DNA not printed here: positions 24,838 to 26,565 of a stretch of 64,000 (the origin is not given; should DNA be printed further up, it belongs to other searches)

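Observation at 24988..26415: Desaturase/XylM-type di-iron oxygenase fused to a Rieske ferredoxin, translationally locked into the inositol operon (MocD-MocE-like fusion)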

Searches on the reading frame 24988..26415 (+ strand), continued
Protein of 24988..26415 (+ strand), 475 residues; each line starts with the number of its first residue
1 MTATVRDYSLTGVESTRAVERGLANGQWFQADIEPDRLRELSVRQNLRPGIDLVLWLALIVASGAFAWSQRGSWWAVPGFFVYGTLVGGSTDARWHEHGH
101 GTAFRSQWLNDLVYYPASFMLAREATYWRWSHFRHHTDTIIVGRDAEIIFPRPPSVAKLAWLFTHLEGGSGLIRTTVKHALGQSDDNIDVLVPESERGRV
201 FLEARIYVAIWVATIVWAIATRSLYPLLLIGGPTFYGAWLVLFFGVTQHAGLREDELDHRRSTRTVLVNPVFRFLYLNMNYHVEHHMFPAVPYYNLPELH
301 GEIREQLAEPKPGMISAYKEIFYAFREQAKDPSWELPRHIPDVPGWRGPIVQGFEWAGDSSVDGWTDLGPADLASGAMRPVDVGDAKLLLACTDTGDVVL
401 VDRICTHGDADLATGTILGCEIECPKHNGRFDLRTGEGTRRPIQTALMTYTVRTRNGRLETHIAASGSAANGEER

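Call 18: get_annotated_region(hit=H23, flank=12000)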
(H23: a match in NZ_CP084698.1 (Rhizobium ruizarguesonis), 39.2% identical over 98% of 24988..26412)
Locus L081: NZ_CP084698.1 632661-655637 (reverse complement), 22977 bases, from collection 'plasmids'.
description: Rhizobium ruizarguesonis strain RCAM 1026 plasmid pRL11, complete sequence
organism: Rhizobium ruizarguesonis (NCBI taxid 2081791)
taxonomy: Bacteria; Pseudomonadota; Alphaproteobacteria; Hyphomicrobiales; Rhizobiaceae; Rhizobium; Rhizobium ruizarguesonis
host: -; source: Pisum sativum L.,Cell culture; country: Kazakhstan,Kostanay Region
typing (MOB-suite, as given by PLSDB): mobilizable; relaxase MOBQ
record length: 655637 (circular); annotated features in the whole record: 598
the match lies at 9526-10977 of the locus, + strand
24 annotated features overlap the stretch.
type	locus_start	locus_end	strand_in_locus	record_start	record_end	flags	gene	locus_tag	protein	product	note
CDS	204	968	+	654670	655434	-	cobF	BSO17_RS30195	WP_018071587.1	precorrin-6A synthase (deacetylating)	GO:0009236 - cobalamin biosynthetic process [Evidence IEA]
CDS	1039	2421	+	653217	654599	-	cobG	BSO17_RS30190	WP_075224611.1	precorrin-3B synthase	GO:0019250 - aerobic cobalamin biosynthetic process [Evidence IEA]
CDS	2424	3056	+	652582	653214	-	-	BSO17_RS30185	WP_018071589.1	precorrin-8X methylmutase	GO:0009236 - cobalamin biosynthetic process [Evidence IEA]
CDS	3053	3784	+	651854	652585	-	-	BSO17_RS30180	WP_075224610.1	precorrin-2 C(20)-methyltransferase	GO:0009236 - cobalamin biosynthetic process [Evidence IEA]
CDS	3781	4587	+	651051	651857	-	-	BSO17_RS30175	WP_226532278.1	precorrin-3B C(17)-methyltransferase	-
CDS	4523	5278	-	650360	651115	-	-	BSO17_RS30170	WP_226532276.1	cobalt-precorrin-6A reductase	GO:0009236 - cobalamin biosynthetic process [Evidence IEA]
CDS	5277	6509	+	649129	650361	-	cbiE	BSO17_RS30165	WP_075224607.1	precorrin-6y C5,15-methyltransferase (decarboxylating) subunit CbiE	GO:0046140 - corrin biosynthetic process [Evidence IEA]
CDS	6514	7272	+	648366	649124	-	cobM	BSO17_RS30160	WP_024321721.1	precorrin-4 C(11)-methyltransferase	GO:0009236 - cobalamin biosynthetic process [Evidence IEA]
CDS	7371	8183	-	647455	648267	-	-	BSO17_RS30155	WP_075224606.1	TIM barrel protein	-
CDS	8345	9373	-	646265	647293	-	-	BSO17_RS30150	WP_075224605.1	LacI family DNA-binding transcriptional regulator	-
CDS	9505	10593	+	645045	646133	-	-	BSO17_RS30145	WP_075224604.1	fatty acid desaturase family protein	-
CDS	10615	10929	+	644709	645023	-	-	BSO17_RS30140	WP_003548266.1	MocE family 2Fe-2S type ferredoxin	-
CDS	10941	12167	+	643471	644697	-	-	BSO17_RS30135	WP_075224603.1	FAD-dependent oxidoreductase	-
CDS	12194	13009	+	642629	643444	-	-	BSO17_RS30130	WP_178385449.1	3-methyl-2-oxobutanoate hydroxymethyltransferase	GO:0015940 - pantothenate biosynthetic process [Evidence IEA]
CDS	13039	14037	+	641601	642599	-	-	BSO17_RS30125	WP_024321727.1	hypothetical protein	-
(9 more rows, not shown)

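Call 19: get_annotated_region(hit=H1, flank=12000)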
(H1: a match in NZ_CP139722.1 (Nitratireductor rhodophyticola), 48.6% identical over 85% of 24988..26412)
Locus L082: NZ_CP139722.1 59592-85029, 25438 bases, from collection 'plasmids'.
description: Nitratireductor rhodophyticola strain OXR-85 plasmid unnamed02, complete sequence
organism: Nitratireductor rhodophyticola (NCBI taxid 2854036)
taxonomy: Bacteria; Pseudomonadota; Alphaproteobacteria; Hyphomicrobiales; Phyllobacteriaceae; Nitratireductor; Nitratireductor rhodophyticola
host: -; source: Bacterial Culture,hydrothermal vent plume; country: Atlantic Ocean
typing (MOB-suite, as given by PLSDB): non-mobilizable
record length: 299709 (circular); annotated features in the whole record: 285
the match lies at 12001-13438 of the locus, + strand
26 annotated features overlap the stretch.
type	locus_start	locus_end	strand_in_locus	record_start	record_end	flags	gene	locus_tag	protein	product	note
CDS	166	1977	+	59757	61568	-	thiC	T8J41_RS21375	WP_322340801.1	phosphomethylpyrimidine synthase ThiC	GO:0009228 - thiamine biosynthetic process [Evidence IEA]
CDS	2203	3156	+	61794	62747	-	thiO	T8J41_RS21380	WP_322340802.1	glycine oxidase ThiO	-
CDS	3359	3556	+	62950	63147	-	thiS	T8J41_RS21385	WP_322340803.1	sulfur carrier protein ThiS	GO:0009228 - thiamine biosynthetic process [Evidence IEA]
CDS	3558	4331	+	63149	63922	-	-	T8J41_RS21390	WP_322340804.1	thiazole synthase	-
CDS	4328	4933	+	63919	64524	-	-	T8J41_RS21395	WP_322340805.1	thiamine phosphate synthase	GO:0009228 - thiamine biosynthetic process [Evidence IEA]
CDS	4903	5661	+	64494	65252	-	-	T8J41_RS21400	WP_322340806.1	hydroxymethylpyrimidine/phosphomethylpyrimidine kinase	-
CDS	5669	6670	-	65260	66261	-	iolG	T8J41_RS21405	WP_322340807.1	inositol 2-dehydrogenase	GO:0019310 - inositol catabolic process [Evidence IEA]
CDS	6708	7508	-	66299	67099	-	-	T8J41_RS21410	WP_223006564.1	ATP-binding cassette domain-containing protein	-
CDS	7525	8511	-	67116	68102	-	-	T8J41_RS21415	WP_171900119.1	ABC transporter permease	GO:0008643 - carbohydrate transport [Evidence IEA]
CDS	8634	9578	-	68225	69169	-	-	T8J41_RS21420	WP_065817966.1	sugar ABC transporter substrate-binding protein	-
CDS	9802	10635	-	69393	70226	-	-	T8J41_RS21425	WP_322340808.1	TIM barrel protein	-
CDS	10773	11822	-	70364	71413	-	-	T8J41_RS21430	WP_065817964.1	LacI family DNA-binding transcriptional regulator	-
CDS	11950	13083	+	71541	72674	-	-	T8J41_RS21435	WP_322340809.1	fatty acid desaturase family protein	-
CDS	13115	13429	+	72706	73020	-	-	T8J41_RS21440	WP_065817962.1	MocE family 2Fe-2S type ferredoxin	-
CDS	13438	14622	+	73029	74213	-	-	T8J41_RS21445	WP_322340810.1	FAD-dependent oxidoreductase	-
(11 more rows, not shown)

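Call 37: get_annotated_region(hit=H11, flank=10000)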
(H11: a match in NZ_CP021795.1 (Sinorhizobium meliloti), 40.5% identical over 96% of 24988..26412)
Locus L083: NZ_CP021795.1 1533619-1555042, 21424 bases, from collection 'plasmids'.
description: Sinorhizobium meliloti strain USDA1157 plasmid psymB, complete sequence
organism: Sinorhizobium meliloti (NCBI taxid 382)
taxonomy: Bacteria; Pseudomonadota; Alphaproteobacteria; Hyphomicrobiales; Rhizobiaceae; Sinorhizobium; Sinorhizobium meliloti
host: -; source: Medicago sativa,Single Cell; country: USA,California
typing (MOB-suite, as given by PLSDB): mobilizable; relaxase MOBQ
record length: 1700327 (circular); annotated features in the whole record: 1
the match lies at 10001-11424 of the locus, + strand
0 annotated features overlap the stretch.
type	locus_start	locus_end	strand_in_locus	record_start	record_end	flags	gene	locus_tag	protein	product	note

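Call 38: get_annotated_region(hit=H2, flank=9000)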
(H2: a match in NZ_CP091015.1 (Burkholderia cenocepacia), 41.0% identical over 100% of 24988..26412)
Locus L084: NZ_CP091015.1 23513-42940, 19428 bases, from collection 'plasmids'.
description: Burkholderia cenocepacia strain CMCC(B)23006 plasmid unnamed3, complete sequence
organism: Burkholderia cenocepacia (NCBI taxid 95486)
taxonomy: Bacteria; Pseudomonadota; Betaproteobacteria; Burkholderiales; Burkholderiaceae; Burkholderia; Burkholderia cenocepacia
host: -; source: -; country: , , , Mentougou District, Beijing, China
typing (MOB-suite, as given by PLSDB): conjugative; replicon rep_cluster_1398; relaxase MOBH; mating-pair formation MPF_T
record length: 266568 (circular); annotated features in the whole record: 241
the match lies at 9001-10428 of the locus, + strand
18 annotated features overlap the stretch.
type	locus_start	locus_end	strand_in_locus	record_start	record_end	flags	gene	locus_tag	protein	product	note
CDS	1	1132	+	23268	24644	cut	-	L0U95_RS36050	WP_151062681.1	MFS transporter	GO:0055085 - transmembrane transport [Evidence IEA]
CDS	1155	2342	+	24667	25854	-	-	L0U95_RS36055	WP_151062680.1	mandelate racemase/muconate lactonizing enzyme family protein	-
CDS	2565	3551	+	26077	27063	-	-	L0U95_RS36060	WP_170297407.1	amidohydrolase family protein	-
CDS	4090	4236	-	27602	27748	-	-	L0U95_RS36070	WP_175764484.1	hypothetical protein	-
CDS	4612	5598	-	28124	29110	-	iolG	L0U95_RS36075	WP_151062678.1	inositol 2-dehydrogenase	GO:0019310 - inositol catabolic process [Evidence IEA]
CDS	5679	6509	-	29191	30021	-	-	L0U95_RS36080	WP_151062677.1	TIM barrel protein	-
CDS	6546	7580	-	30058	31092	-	-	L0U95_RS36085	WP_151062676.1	xylose isomerase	-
CDS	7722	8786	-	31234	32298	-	-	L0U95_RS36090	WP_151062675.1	LacI family DNA-binding transcriptional regulator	-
CDS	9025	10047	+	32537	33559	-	-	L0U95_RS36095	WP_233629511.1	fatty acid desaturase family protein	-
CDS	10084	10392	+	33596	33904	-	-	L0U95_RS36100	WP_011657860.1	non-heme iron oxygenase ferredoxin subunit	-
CDS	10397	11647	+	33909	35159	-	-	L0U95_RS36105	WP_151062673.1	FAD-dependent oxidoreductase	-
CDS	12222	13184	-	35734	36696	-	-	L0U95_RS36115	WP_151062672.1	D-glycerate dehydrogenase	-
CDS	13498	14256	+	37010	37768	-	-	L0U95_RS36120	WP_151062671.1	SDR family oxidoreductase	-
CDS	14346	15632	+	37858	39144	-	-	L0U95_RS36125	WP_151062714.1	MFS transporter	GO:0055085 - transmembrane transport [Evidence IEA]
CDS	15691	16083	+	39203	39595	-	-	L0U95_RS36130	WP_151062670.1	VOC family protein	-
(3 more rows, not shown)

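Call 39: search_protein_families(library=ncbifam, proteins=[L081:7371-8183:-, L084:5679-6509:-, L084:6546-7580:-, L081:13039-14037:+, L082:9802-10635:-], max_evalue=0.00001)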
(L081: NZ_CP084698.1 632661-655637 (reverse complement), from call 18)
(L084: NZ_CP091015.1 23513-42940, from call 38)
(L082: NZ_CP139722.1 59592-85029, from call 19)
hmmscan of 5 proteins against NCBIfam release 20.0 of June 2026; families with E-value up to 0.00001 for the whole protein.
L081:7371-8183:- (270 aa): 1 family
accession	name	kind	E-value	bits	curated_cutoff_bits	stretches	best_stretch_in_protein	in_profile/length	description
NF042435.1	DhshikDhtase_QuiC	equivalog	8.8e-06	24.5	1200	0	27-258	23-254/635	3-dehydroshikimate dehydratase QuiC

L084:5679-6509:- (276 aa): 0 families

L084:6546-7580:- (344 aa): 0 families

L081:13039-14037:+ (332 aa): 1 family
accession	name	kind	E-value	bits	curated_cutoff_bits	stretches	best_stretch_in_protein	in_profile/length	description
NF050029.2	TransRepNtr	equivalog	1.9e-15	57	400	1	228-313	142-226/245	ADPR responsive transcriptional repressor NtrR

L082:9802-10635:- (277 aa): 0 families

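Call 40: search_protein_families(library=pfam, proteins=[L081:7371-8183:-, L084:6546-7580:-, L081:13039-14037:+], max_evalue=0.00001)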
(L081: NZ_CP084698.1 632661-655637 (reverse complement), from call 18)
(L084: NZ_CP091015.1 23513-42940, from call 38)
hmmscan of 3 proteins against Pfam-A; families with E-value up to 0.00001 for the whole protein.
L081:7371-8183:- (270 aa): 1 family
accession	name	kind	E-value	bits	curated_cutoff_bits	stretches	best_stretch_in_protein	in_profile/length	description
PF01261.30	AP_endonuc_2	-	5e-31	108.7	31.1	1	22-267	1-247/249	Xylose isomerase-like TIM barrel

L084:6546-7580:- (344 aa): 0 families

L081:13039-14037:+ (332 aa): 2 families
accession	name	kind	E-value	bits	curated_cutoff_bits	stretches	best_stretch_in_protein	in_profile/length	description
PF21906.2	NrtR_WHD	-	8.7e-22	77.5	27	1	252-312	1-61/61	NrtR DNA-binding winged helix domain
PF19368.5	AraR_C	-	5.6e-07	30.1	23.8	1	248-315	1-69/82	AraR C-terminal winged HTH domain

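Call 41: search_solved_structures(query=window:24988-26412:+, max_evalue=0.01, show_alignments=2)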
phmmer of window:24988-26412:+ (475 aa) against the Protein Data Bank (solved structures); distinct sequences matched with E-value up to 0.01: 13.
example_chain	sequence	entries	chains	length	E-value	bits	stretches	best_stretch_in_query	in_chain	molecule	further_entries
2qpz_A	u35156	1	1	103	2e-13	53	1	371-459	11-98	Naphthalene 1,2-dioxygenase system ferredoxin subunit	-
5bok_A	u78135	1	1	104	2.8e-12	49.2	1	365-459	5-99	Ferredoxin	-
2i7f_A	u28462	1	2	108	1.5e-10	43.5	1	390-457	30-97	Ferredoxin component of dioxygenase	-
1vck_A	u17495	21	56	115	1.5e-08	36.9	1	370-459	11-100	ferredoxin component of carbazole | Ferredoxin CarAc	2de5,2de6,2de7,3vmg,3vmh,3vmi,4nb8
4emj_B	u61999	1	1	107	6.3e-08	34.8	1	368-457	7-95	Toluene 1,2-dioxygenase system ferredoxin subunit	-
3dqy_A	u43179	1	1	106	6.6e-08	34.8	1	368-457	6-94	Toluene 1,2-dioxygenase system ferredoxin subunit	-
3gce_A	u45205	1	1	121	1.7e-07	33.4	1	378-452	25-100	Ferredoxin component of carbazole 1,9a-dioxygenase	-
2zyl_A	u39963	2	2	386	4.5e-06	28.7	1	363-446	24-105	POSSIBLE OXIDOREDUCTASE | 3-ketosteroid-9-alpha-monooxygenase oxygenase subunit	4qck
1fqt_A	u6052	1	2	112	1.1e-05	27.5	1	372-456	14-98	RIESKE-TYPE FERREDOXIN OF BIPHENYL DIOXYGENASE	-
8jng_A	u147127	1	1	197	3.9e-05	25.6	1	363-437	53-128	Methanesulfonate monooxygenase ferredoxin subunit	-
4qdf_B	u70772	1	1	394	8.2e-05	24.6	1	363-431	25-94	3-ketosteroid 9alpha-hydroxylase oxygenase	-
2e4p_A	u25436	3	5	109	0.00022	23.2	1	392-455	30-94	Biphenyl dioxygenase ferredoxin subunit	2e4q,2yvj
4qdc_A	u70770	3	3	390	0.00057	21.8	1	363-439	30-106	3-ketosteroid 9alpha-hydroxylase oxygenase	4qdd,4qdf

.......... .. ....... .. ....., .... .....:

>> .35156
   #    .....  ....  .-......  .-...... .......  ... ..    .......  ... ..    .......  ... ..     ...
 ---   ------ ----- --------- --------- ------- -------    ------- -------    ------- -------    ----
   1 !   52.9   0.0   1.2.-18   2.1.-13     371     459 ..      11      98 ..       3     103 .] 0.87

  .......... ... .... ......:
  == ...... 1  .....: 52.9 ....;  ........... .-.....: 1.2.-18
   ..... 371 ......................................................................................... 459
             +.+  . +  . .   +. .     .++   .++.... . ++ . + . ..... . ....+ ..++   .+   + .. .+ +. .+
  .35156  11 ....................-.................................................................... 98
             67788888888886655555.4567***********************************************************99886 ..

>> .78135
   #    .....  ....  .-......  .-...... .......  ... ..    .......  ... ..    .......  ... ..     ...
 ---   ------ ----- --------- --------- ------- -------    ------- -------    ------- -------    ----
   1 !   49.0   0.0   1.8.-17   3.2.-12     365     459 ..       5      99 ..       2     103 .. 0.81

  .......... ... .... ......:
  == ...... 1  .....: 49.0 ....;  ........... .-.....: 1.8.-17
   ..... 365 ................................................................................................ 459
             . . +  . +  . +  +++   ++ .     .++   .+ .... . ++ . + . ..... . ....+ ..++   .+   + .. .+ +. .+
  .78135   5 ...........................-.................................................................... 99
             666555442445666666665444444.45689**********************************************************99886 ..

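Call 45: find_encoding_contigs(protein=P0001, flank=10000, max_places=3)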
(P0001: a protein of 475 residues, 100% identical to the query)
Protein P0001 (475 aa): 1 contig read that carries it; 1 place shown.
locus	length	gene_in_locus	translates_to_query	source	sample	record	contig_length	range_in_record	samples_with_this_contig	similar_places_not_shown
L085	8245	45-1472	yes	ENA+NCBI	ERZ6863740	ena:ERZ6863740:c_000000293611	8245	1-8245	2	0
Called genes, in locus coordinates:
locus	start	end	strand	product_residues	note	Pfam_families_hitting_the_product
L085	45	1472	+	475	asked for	PF00487:FA_desaturase, PF00355:Rieske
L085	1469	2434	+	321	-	PF01370:Epimerase, PF04321:RmlD_sub_bind, PF16363:GDP_Man_Dehyd (weak)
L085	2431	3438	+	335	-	PF01408:GFO_IDH_MocA, PF02894:GFO_IDH_MocA_C, PF22725:GFO_IDH_MocA_C3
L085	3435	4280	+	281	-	PF00106:adh_short, PF08659:KR, PF13561:adh_short_C2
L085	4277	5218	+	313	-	PF04962:KduI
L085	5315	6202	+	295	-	PF01791:DeoC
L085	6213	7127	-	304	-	PF00296:Bac_luciferase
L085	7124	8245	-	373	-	?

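Call 48: predict_structure(alignment_id=A1)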
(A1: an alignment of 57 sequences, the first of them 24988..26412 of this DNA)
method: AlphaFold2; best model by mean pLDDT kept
length: 475 residues; sequences in the alignment: 57
mean_pLDDT: 85.7   pTM: 0.73
mean pLDDT of the five models: 85.7, 84.7, 83.7, 83.0, 81.9
residues with pLDDT >= 90: 224; 70-90: 203; 50-70: 30; < 50: 18
segments of 3 or more residues with pLDDT < 50: 353-358, 466-475
pLDDT, mean of each block of 10 residues (from residue 1): 69 93 89 87 86 91 96 95 89 70 79 91 91 87 80 77 86 95 94 90 98 98 95 83 83 92 87 72 90 90 95 91 90 88 86 50 78 89 87 93 87 85 81 95 90 89 57 31
secondary structure, 60 per line:
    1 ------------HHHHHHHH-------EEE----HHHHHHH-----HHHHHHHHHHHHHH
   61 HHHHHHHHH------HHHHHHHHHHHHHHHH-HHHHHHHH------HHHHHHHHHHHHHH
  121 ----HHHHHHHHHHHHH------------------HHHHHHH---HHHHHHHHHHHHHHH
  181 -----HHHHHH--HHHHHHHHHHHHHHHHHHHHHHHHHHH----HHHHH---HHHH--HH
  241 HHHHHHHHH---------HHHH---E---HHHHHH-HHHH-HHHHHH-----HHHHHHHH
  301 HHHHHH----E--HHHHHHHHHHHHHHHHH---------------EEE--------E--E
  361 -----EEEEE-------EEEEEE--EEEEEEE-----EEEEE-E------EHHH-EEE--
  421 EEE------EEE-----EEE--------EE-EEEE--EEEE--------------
elements in order: H13-20 E28-30 H35-41 H47-69 H76-91 H93-100 H107-120 H125-137 H156-162 H166-180 H186-191 H194-220 H225-229 H233-236 H239-249 H259-262 H270-275 H277-280 H282-287 H293-306 H314-330 E346-348 E366-370 E378-383 E386-392 E398-402 E416-418 E421-423 E430-432 E438-440 E452-455 E458-461
